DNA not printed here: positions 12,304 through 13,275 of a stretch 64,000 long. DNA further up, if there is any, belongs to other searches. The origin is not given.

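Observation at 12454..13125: vWA/MIDAS protein with a TerD-like N-terminal motif directly downstream of the giant cytochrome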

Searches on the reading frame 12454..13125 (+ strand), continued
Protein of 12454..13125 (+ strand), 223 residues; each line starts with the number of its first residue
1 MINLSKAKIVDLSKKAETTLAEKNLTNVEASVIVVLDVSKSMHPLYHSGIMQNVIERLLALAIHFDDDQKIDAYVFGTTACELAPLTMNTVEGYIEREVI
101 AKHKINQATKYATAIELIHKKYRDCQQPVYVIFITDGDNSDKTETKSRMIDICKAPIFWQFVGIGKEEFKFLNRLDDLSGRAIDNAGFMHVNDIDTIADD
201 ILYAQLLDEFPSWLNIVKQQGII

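Call 43: fold_search(model_id=the predicted structure, library=pdb)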
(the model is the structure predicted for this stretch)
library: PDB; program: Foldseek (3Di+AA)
matches with E <= 10: 1090; with E <= 0.001: 202
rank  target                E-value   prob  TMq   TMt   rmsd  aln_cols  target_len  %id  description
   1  6k8a_A                7.0e-10  1.00  0.71  0.58   4.4       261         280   16  RGLG1 VWA domain with MIDAS is occupied by water (released 2020-06-24)
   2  8hmg_F                1.0e-09  1.00  0.72  0.57   9.1       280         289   16  The open state of RGLG2-VWA (released 2023-12-06)
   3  6k83_A                1.1e-09  1.00  0.72  0.59   4.4       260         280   16  Structure of RGLG1 mutant-D207G (released 2020-06-24)
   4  8hmg_E                1.1e-09  1.00  0.72  0.58   9.1       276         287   16  The open state of RGLG2-VWA (released 2023-12-06)
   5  6k87                  2.6e-09  1.00  0.76  0.61   5.6       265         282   15  The closed state of RGLG1 VWA domain with MIDAS is occupied by water (released 2020-06-24)
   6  6kxk_A                2.9e-09  1.00  0.69  0.30   4.6       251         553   19  BON1 (released 2020-09-16)
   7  8hmg_C                3.3e-09  1.00  0.71  0.57   9.2       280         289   16  The open state of RGLG2-VWA (released 2023-12-06)
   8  8xt5                  4.2e-09  1.00  0.74  0.62   4.0       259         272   17  The closed state of RGLG5-VWA (released 2025-01-22)
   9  6k88_B                4.7e-09  1.00  0.66  0.65   3.3       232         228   19  RGLG1 MIDAS binds calcium ion (released 2020-06-24)
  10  8hmg_A                5.0e-09  1.00  0.72  0.57   4.5       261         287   17  The open state of RGLG2-VWA (released 2023-12-06)
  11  8hmh_A                6.4e-09  1.00  0.72  0.61   4.9       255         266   16  The closed state of RGLG2-VWA (released 2023-12-27)
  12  6kxk_B                6.4e-09  1.00  0.69  0.32   4.8       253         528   18  BON1 (released 2020-09-16)
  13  6k85                  6.8e-09  1.00  0.72  0.59   6.0       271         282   15  The closed state of RGLG1 mutant-D338A (released 2020-06-24)
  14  8hmg_B                7.6e-09  1.00  0.72  0.57   4.4       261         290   17  The open state of RGLG2-VWA (released 2023-12-06)
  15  6k82                  9.1e-09  1.00  0.69  0.56   6.3       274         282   14  RGLG1 mutant-D338A E378A (released 2020-06-24)
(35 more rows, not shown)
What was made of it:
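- On PF10138 vWA-TerF-like: Foldseek hits to vWA domains at E about 1e-9 (call 43).
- Foldseek best hits are the RGLG1, RGLG2 and BON1 copine-type vWA domains, E about 1e-9 (call 43).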

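Call 56: list_cluster_members(proteins=[window:12454-13122:+, window:9229-12306:+, window:15577-16977:-, window:13138-14508:-])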
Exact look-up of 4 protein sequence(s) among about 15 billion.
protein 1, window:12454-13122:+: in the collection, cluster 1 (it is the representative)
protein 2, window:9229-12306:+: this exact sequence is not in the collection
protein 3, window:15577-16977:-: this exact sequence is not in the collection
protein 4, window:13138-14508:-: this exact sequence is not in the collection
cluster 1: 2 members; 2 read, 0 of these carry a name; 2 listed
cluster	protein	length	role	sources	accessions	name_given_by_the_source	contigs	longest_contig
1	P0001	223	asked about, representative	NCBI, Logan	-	-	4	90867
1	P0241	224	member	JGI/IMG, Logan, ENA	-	-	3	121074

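Call 57: find_encoding_contigs(protein=P0241, flank=10000, max_places=3)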
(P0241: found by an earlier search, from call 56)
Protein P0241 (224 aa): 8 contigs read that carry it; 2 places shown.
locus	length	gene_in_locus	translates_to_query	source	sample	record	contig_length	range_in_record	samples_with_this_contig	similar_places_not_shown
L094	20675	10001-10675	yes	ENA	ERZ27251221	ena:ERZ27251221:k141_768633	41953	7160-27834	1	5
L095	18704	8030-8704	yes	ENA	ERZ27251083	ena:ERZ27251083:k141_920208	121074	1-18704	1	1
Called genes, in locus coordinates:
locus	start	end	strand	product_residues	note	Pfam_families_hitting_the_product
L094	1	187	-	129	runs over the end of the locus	PF01850:PIN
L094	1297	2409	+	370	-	PF20597:pAdhesive_15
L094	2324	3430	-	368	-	-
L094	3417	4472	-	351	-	PF00145:DNA_methylase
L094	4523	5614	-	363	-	PF00155:Aminotran_1_2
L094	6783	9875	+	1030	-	-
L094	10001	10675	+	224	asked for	PF00092:VWA (weak), PF10138:vWA-TerF-like, PF13519:VWA_2 (weak), PF07002:Copine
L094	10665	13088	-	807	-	PF01663:Phosphodiest (weak), PF03372:Exo_endo_phos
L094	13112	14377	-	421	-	PF08323:Glyco_transf_5 (faint), PF13439:Glyco_transf_4, PF20706:GT4-conflict, PF13579:Glyco_trans_4_4, PF00534:Glycos_transf_1, PF13692:Glyco_trans_1_4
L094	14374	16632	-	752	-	-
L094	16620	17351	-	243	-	PF09335:VTT_dom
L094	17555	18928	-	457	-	PF18073:Zn_ribbon_LapB, PF13481:AAA_25, PF06745:ATPase, PF23442:DUF7125, PF13541:ChlI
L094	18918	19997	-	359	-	PF01168:Ala_racemase_N, PF00842:Ala_racemase_C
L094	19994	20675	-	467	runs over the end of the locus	PF00772:DnaB, PF03796:DnaB_C, PF06745:ATPase (weak), PF13481:AAA_25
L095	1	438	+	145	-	?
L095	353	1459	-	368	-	-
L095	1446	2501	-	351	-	PF00145:DNA_methylase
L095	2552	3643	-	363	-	PF00155:Aminotran_1_2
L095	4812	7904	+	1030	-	-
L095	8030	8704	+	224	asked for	PF00092:VWA (weak), PF10138:vWA-TerF-like, PF13519:VWA_2 (weak), PF07002:Copine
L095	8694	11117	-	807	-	PF01663:Phosphodiest (weak), PF03372:Exo_endo_phos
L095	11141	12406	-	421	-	PF08323:Glyco_transf_5 (faint), PF13439:Glyco_transf_4, PF20706:GT4-conflict, PF13579:Glyco_trans_4_4, PF00534:Glycos_transf_1, PF13692:Glyco_trans_1_4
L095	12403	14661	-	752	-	-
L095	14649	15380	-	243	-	PF09335:VTT_dom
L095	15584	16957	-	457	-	PF18073:Zn_ribbon_LapB, PF13481:AAA_25, PF06745:ATPase, PF23442:DUF7125, PF13541:ChlI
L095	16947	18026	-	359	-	PF01168:Ala_racemase_N, PF00842:Ala_racemase_C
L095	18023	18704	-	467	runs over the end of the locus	PF00772:DnaB, PF03796:DnaB_C, PF06745:ATPase (weak), PF13481:AAA_25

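Call 60: search_dna_similar(query=window:12454-13122:+, collection=phages, mode=protein, max_rows=25)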
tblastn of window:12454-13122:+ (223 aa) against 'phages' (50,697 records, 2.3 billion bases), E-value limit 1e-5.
Records with a match: 321; places in all: 322; records where one place covers at least 80% of the query: 282.
Best place of each record, by identity: <60% 321.
By first word of the organism name: Escherichia 106; Streptomyces 99; Pseudomonas 38; Gordonia 23; Caulobacter 13; Klebsiella 10; Campylobacter 5; Phapecoctavirus 3; Justusliebigvirus 3; Brevundimonas 3; and 13 more.
By host as written in the record: Streptomyces griseus ATCC 10137 41; Escherichia coli 29; - 21; Streptomyces lividans JI 1326 20; Gordonia terrae 3612 18; Escherichia coli K-12 MG1655 18; Pseudomonas syringae pv. actinidiae 16; Caulobacter vibrioides CB15 13; and 78 more.
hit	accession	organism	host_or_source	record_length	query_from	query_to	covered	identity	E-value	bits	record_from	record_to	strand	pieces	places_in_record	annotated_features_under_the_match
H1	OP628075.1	Lysinibacillus phage vB_LfM_LysYB1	Lysinibacillus fusiformis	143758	1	223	100%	33.7%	2e-39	149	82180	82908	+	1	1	hypothetical protein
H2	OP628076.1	Lysinibacillus phage vB_LfM_LysYB2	Lysinibacillus fusiformis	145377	1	223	100%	33.7%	2e-39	149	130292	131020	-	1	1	hypothetical protein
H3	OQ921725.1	Streptomyces phage Frankenweenie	Streptomyces scabiei RL-34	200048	14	223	94%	35.1%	1e-30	124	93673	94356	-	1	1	151: hypothetical protein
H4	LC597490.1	Bacillus phage vB_BceM_WH1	Bacillus cereus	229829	1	214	96%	32.3%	1e-37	144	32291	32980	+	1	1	hypothetical protein_gp059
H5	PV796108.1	Bacillus phage Edson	Bacillus cereus BC102p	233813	1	214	96%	31.5%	6e-36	139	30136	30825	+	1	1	VWA domain-containing protein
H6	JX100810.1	Caulobacter phage CcrColossus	Caulobacter crescentus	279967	1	221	99%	30.2%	9e-20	93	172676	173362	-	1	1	putative von Willebrand A domain protein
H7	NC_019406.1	Caulobacter phage CcrColossus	Caulobacter crescentus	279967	1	221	99%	30.2%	9e-20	93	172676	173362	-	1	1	putative von Willebrand A domain protein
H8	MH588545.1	Caulobacter phage CcrPW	Caulobacter vibrioides CB15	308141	1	221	99%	29.8%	1e-19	92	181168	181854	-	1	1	tellurium resistance protein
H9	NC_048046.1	Caulobacter phage CcrPW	Caulobacter vibrioides CB15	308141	1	221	99%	29.8%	1e-19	92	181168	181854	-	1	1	tellurium resistance protein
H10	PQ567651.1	Escherichia phage cardinal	Escherichia coli E008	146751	10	214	91%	32.0%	2e-10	121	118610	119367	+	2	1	hypothetical protein (x2)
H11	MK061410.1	Gordonia phage Eyes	Gordonia terrae 3612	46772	6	223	98%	29.4%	5e-27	113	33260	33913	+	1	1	41: hypothetical protein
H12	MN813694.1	Gordonia phage Opie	Gordonia terrae 3612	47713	6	223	98%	29.4%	8e-27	113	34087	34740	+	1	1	46: hypothetical protein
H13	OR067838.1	Escherichia phage KKP 3954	Escherichia coli strain KKP 3691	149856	32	214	80%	35.8%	7e-10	126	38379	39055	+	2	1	hypothetical protein (x2)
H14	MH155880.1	Streptomyces phage SendItCS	Streptomyces scabiei RL-34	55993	6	217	95%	29.7%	4e-21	97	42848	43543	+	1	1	65: hypothetical protein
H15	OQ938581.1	Streptomyces phage Miek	Streptomyces scabiei RL-34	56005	6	217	95%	29.7%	4e-21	97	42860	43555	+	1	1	66: hypothetical protein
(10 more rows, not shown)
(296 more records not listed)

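Call 61: search_dna_similar(query=window:12454-13122:+, collection=plasmids, mode=protein, max_rows=25)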
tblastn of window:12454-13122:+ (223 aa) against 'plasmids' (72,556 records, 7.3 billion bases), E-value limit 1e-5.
Records with a match: 2572; places in all: 2657; records where one place covers at least 80% of the query: 2486.
Best place of each record, by identity: <60% 2572.
By first word of the organism name: Klebsiella 1066; Escherichia 437; Salmonella 349; Enterobacter 346; Pseudomonas 131; Citrobacter 65; Streptomyces 37; Raoultella 34; Leclercia 19; Serratia 9; and 37 more.
By predicted mobility (MOB-suite, as given by PLSDB): conjugative 1651; non-mobilizable 870; mobilizable 51.
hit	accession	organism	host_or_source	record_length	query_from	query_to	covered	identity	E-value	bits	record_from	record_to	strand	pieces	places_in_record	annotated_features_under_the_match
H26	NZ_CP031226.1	Pseudomonas amygdali pv. lachrymans str. M301315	-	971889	1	214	96%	42.3%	1e-51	186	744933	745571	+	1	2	VWA domain-containing protein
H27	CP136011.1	Pseudomonas sp. FeN3W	cell culture,marine sediment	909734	1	220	99%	40.9%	2e-52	187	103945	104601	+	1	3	VWA domain-containing protein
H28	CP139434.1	Brevibacillus halotolerans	cell culture,freshwater soil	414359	2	223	100%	40.5%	5e-47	172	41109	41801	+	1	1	VWA domain-containing protein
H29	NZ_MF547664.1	Clostridioides difficile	hospital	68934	2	223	100%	40.4%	1e-48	177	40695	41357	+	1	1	VWA domain-containing protein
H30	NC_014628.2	Paenibacillus polymyxa SC2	-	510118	2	223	100%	40.3%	2e-51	185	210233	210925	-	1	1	VWA domain-containing protein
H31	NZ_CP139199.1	Paenibacillus polymyxa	mixed culture,soil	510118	2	223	100%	40.3%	2e-51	185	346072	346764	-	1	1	VWA domain-containing protein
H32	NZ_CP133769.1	Paenibacillus polymyxa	soybean,single cell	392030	1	223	100%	38.7%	5e-48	175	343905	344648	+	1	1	VWA domain-containing protein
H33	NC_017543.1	Paenibacillus polymyxa M1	-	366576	1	223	100%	38.7%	3e-47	173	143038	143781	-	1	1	VWA domain-containing protein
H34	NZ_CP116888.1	Aneurinibacillus sp. Ricciae_BoGa-3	whole organism,Plant material,Lab grown ...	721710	2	223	100%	38.6%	7e-44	163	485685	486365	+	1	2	VWA domain-containing protein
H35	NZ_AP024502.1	Bacillus velezensis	-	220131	7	223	97%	39.5%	4e-51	184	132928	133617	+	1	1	VWA domain-containing protein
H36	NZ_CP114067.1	Bacillus halotolerans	mixed culture,Sweet potato rhizosphere ...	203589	9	223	96%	39.8%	1e-48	177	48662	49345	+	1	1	VWA domain-containing protein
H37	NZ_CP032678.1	Pseudomonas sp. Leaf58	Arabidopsis,whole organism,phyllosphere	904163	8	223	97%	38.3%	2e-45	167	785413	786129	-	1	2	VWA domain-containing protein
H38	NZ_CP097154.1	Deinococcus sp. QL22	-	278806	6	223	98%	37.4%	5e-34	135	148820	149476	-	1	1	VWA domain-containing protein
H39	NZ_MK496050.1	Pseudomonas sp.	-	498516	9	223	96%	37.7%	2e-43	162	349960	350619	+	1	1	VWA domain-containing protein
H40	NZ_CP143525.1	Pseudomonas putida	culture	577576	9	223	96%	37.7%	2e-43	162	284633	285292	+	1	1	VWA domain-containing protein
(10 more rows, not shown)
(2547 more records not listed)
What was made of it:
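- Homologues occur in 321 phage records and 2572 plasmid records (calls 60, 61). The family is common in phages (321 records) and plasmids (2572 records) (calls 60, 61).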

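Call 64: find_encoding_contigs(protein=P0014, flank=8000, max_places=1)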
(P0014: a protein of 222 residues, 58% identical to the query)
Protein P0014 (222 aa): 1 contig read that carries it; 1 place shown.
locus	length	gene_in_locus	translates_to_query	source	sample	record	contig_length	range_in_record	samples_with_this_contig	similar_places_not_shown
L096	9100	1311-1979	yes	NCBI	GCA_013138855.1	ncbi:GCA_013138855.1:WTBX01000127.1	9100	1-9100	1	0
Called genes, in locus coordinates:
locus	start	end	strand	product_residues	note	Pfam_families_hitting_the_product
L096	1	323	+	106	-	PF09851:SHOCT (weak)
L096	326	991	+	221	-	PF13453:Zn_ribbon_TFIIB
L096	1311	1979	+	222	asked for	PF00092:VWA, PF10138:vWA-TerF-like, PF13519:VWA_2 (weak), PF07002:Copine (weak)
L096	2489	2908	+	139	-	-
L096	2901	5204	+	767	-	PF01590:GAF, PF13185:GAF_2, PF01590:GAF, PF13185:GAF_2, PF00989:PAS, PF08448:PAS_4 (weak), PF13426:PAS_9, PF00211:Guanylate_cyc, +3 more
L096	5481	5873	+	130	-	-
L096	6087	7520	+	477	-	PF04107:GCS2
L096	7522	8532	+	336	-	PF24827:AstE_AspA_cat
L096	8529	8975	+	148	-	PF03692:CxxCxxCC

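Call 73: search_protein_families(library=pfam, proteins=[L094:14374-16632:-, L094:1297-2409:+], max_evalue=0.000001)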
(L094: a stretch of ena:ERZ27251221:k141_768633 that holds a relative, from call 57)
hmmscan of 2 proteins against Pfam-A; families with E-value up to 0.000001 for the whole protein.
L094:14374-16632:- (752 aa): 0 families

L094:1297-2409:+ (370 aa): 1 family
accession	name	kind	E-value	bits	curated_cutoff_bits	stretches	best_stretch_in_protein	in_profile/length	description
PF20597.4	pAdhesive_15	-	1.6e-52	179.4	23.8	2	119-331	30-253/254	Putative Ice-binding-like adhesive domain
